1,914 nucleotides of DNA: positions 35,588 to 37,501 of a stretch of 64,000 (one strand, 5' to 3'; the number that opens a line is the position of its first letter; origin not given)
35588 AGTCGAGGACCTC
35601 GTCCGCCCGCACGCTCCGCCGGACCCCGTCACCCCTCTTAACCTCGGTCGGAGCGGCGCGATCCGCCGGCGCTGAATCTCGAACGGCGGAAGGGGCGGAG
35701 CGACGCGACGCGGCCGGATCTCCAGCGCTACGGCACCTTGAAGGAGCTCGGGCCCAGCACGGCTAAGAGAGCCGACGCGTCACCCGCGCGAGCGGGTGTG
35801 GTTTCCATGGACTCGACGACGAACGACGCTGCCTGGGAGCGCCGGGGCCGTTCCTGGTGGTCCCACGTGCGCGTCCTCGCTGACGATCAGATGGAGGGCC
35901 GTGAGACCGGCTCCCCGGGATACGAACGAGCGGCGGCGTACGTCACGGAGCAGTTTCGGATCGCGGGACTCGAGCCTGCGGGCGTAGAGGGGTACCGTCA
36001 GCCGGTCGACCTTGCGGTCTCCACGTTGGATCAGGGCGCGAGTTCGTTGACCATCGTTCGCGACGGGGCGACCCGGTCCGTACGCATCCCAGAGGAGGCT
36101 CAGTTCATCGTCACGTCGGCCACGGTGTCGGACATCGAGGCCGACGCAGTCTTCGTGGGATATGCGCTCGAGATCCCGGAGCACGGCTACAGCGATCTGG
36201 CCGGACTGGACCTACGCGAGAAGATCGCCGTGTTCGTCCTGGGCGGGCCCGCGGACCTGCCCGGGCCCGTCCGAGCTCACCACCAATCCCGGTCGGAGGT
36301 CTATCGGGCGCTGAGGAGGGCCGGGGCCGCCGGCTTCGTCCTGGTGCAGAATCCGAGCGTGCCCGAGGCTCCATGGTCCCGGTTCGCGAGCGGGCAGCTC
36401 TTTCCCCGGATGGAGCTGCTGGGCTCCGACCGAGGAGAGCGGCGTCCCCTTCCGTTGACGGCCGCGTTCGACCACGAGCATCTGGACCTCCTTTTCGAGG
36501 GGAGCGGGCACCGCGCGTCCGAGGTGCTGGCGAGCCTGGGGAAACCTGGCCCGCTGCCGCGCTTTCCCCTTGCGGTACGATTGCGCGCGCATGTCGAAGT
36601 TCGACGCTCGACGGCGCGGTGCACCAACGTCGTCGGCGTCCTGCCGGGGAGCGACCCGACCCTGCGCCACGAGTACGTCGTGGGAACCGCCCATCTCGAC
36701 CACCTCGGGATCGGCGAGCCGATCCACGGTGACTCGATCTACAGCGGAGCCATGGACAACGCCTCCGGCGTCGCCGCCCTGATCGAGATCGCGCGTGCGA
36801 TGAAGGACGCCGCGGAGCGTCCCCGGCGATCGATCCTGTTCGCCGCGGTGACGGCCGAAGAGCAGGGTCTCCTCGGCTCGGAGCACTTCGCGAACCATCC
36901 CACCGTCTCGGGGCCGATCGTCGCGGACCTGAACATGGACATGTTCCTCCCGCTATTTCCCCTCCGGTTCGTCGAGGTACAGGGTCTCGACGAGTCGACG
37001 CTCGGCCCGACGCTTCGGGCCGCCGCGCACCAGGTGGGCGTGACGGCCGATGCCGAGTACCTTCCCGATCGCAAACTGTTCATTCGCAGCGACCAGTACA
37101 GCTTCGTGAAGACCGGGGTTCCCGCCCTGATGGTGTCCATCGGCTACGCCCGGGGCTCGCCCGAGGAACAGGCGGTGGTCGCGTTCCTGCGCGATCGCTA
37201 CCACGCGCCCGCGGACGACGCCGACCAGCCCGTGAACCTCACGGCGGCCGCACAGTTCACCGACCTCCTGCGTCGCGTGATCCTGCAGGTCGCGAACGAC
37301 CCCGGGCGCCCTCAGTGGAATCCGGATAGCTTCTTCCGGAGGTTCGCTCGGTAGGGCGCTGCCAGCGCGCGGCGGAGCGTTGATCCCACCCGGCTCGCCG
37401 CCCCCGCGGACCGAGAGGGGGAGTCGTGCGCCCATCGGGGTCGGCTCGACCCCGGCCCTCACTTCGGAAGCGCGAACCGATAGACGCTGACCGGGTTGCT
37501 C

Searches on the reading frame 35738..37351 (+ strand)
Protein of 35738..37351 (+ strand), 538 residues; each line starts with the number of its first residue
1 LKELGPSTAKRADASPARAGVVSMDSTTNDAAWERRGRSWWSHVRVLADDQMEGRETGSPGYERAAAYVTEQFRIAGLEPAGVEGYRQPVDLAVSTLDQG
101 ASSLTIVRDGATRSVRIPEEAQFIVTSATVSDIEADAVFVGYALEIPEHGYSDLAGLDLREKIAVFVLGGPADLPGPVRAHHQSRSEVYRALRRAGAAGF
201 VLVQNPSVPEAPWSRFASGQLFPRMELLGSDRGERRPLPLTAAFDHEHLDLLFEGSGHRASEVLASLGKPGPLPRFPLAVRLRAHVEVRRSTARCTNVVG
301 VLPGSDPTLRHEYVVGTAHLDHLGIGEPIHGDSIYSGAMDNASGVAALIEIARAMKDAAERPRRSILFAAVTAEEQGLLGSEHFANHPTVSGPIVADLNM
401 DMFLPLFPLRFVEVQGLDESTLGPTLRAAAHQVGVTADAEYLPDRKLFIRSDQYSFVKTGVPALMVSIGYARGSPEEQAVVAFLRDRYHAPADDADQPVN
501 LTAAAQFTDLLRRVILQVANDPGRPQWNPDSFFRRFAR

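Call 4: search_protein_families(library=pfam, proteins=[window:35738-37351:+], max_evalue=0.1)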
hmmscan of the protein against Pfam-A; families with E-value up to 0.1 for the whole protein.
window:35738-37351:+ (538 aa): 4 families
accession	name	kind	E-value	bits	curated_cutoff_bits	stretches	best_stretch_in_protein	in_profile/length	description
PF04389.22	Peptidase_M28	-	1.5e-45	155.8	21.3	1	297-513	1-191/193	Peptidase family M28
PF01546.33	Peptidase_M20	-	2e-06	28.3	24.6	1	337-392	32-82/206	Peptidase family M20/M25/M40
PF05343.19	Peptidase_M42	-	6e-05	22.7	23.2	1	331-398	125-190/292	M42 glutamyl aminopeptidase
PF05450.20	Nicastrin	-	0.018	15.1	25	1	334-386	18-72/218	Nicastrin large lobe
